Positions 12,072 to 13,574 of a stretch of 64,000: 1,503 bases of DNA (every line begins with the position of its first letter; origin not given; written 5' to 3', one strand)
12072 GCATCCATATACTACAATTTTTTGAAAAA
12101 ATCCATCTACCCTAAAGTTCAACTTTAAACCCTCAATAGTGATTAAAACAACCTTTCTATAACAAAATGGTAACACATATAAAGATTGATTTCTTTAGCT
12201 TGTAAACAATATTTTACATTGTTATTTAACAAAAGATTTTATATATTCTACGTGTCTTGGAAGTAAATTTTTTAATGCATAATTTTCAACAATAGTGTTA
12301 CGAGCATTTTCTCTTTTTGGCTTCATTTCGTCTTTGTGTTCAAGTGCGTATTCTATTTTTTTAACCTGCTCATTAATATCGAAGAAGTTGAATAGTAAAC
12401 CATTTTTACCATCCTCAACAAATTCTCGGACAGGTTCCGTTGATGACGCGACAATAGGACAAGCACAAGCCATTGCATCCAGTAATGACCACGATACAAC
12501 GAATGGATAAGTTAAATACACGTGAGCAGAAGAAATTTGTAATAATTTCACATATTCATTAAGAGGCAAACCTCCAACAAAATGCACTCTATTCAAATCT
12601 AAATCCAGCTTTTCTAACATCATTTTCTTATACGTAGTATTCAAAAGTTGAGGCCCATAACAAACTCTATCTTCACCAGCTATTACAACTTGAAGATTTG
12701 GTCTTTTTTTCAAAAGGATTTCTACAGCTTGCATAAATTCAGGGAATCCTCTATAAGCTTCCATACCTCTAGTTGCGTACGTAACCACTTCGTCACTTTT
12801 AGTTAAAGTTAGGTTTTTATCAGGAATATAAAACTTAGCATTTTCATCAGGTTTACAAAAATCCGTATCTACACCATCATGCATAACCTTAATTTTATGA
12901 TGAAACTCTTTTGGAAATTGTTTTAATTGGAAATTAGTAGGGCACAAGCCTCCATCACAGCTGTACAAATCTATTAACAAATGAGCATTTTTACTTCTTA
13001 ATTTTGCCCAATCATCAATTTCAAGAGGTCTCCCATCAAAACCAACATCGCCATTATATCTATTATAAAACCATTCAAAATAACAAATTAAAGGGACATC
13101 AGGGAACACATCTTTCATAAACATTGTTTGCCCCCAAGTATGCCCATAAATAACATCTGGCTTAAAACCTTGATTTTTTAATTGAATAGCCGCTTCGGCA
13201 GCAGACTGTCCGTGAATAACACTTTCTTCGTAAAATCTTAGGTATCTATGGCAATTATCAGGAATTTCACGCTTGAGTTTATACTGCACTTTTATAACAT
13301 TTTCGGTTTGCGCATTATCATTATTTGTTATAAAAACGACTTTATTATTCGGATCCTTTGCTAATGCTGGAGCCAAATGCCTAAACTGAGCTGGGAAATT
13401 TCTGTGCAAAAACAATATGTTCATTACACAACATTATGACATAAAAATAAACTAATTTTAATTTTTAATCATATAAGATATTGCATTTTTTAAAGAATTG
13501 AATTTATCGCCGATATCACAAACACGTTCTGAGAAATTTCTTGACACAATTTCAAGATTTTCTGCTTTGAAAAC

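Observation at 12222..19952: Accessory-looking island of divergent modifying-enzyme folds directly upstream of, and co-directional with, the T1SS operon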

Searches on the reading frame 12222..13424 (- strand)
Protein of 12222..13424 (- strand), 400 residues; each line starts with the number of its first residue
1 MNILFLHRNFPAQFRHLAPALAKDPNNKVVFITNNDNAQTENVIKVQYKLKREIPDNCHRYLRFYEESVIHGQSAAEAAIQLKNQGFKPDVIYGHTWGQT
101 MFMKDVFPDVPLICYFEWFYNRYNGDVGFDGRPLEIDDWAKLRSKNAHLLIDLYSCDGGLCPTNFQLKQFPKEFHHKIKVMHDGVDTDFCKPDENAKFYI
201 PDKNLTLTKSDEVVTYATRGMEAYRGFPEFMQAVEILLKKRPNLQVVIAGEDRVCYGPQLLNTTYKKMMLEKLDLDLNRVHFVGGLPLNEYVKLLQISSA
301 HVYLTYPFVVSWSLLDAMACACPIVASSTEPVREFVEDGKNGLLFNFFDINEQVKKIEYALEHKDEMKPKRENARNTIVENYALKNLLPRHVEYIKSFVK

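Call 4: search_protein_families(library=pfam, proteins=[window:12222-13424:-], max_evalue=1)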
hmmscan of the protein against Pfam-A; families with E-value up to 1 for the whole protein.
window:12222-13424:- (400 aa): 5 families
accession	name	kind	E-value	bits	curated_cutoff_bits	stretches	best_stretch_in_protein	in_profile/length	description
PF12000.14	Glyco_trans_4_3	-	1.8e-59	200.7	25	1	26-189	2-167/168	Glycosyl transferase family 4 group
PF00534.26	Glycos_transf_1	-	9.7e-21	74.5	26.4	1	211-376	15-171/172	Glycosyl transferases group 1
PF13692.12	Glyco_trans_1_4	-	3.3e-15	57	27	1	214-362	4-141/142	Glycosyl transferases group 1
PF13524.12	Glyco_trans_1_2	-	3.4e-09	37.2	25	1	237-383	9-134/144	Glycosyl transferase-like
PF13439.12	Glyco_transf_4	-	1.1e-05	25.9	28.5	1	15-188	9-169/170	Glycosyltransferase Family 4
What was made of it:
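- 12222..13424 (-): g1, a GT4 glycosyltransferase (PF12000 type). It belongs to the T1SS module, not to the tagged set; it has no tag and no RGCAAW promoter. Call 4.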

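Call 5: search_protein_families(library=ncbifam, proteins=[window:12222-13424:-], max_evalue=1)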
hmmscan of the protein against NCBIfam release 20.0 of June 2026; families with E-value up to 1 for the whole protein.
window:12222-13424:- (400 aa): 22 families
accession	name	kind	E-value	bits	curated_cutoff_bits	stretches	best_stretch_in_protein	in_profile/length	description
NF041876.1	EPS_EpsE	equivalog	3.4e-17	62.8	400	1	170-384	180-382/389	exopolysaccharide biosynthesis GT4 family glycosyltransferase EpsE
TIGR04047.1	MSMEG_0565_glyc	hypoth_equivalog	2.9e-14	53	259.85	1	160-393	143-369/373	MSMEG_0565 family glycosyltransferase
TIGR04157.1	glyco_rSAM_CFB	subfamily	3.7e-12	46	400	1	175-387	192-398/406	TIGR04157 family glycosyltransferase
TIGR04063.1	stp3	hypoth_equivalog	1.2e-11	44.2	442.05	1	176-380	180-377/397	TIGR04063 family PEP-CTERM/XrtA system glycosyltransferase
TIGR03999.1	thiol_BshA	equivalog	2.4e-11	43.2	273.7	1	174-396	165-371/375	N-acetyl-alpha-D-glucosaminyl L-malate synthase BshA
TIGR02149.1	glgA_Coryne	subfamily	3e-10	39.8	302.4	1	83-383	78-375/391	glycogen synthase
TIGR03449.1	mycothiol_MshA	equivalog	4.4e-10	39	462.5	1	176-365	188-371/406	D-inositol-3-phosphate glycosyltransferase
NF012028.0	PRK15484.1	subfamily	7e-10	38.5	618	1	168-398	151-378/380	lipopolysaccharide N-acetylglucosaminyltransferase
TIGR03088.1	stp2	hypoth_equivalog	4.7e-09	35.8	409.05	1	175-388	159-363/374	TIGR03088 family PEP-CTERM/XrtA system glycosyltransferase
NF038229.1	Glyco4_Geo_Pelo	equivalog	4.1e-08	32.6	400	1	167-361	124-299/338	GPMC system family 4 glycosyltransferase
NF038295.1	EPS_HpsP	equivalog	1e-07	31.3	550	1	202-390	198-379/388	hormogonium polysaccharide biosynthesis glycosyltransferase HpsP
TIGR02472.1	sucr_P_syn_N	equivalog_domain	5.8e-06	25.4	576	1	304-387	349-430/439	sucrose-phosphate synthase, putative, glycosyltransferase domain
NF049988.1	MGlcDAGSynMgs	equivalog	6.4e-05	22.5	400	1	209-383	210-372/398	alpha-monoglucosyldiacylglycerol synthase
NF053787.1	GlcN_PG_synth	equivalog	6.8e-05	21.9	480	1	314-390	278-351/361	N-acetylglucosaminyl phosphatidylglycerol synthase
NF041139.1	TreT_Thcocales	equivalog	8.5e-05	21.5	775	1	313-397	329-411/412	trehalose synthase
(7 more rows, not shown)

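Call 58: find_related_loci(query=window:12222-13424:-, collection=metagenome_contigs, flank=10000)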
Query window:12222-13424:- (400 aa) in metagenome_contigs; peptide patterns used: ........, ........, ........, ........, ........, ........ (x = any residue, [..] = any of these).
107 stretches matched a pattern; 30 encode a relative of the query (tblastn E <= 1e-3); 30 distinct loci.
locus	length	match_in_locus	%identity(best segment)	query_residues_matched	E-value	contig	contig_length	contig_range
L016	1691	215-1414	84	1-400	0e+0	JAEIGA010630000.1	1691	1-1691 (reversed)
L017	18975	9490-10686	75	1-399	0e+0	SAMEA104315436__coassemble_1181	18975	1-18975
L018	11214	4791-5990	75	1-400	0e+0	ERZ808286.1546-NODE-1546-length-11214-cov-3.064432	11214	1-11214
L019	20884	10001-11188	75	1-396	0e+0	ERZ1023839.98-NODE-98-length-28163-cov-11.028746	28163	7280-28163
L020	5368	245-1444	74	1-400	0e+0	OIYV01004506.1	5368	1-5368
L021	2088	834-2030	74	1-398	0e+0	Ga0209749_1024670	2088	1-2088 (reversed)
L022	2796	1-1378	61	1-400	0e+0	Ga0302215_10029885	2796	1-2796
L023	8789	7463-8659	55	1-399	2e-157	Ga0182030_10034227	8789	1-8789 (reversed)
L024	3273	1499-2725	48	1-399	1e-132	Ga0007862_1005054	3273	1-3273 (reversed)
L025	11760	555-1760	46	1-399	4e-125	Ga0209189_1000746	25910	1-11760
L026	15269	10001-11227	47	1-399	9e-125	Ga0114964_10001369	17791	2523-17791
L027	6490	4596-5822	46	1-399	1e-124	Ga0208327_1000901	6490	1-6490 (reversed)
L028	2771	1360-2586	46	1-399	2e-129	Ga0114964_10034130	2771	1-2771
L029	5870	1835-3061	46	1-399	5e-124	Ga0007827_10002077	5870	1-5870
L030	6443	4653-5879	46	1-399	6e-124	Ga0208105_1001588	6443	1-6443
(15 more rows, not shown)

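Call 77: search_protein_families(library=padloc, proteins=[window:12222-13424:-], max_evalue=0.01)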
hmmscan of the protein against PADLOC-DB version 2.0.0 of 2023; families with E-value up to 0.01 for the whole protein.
window:12222-13424:- (400 aa): 0 families

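Call 78: search_protein_families(library=phrogs, proteins=[window:12222-13424:-], max_evalue=0.01)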
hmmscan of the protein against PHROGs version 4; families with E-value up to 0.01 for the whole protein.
window:12222-13424:- (400 aa): 1 family
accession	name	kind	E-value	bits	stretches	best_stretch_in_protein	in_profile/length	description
phrog_2170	-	moron, auxiliary metabolic gene and host takeover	5.9e-13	49.6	1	111-398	93-372/374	glycosyltransferase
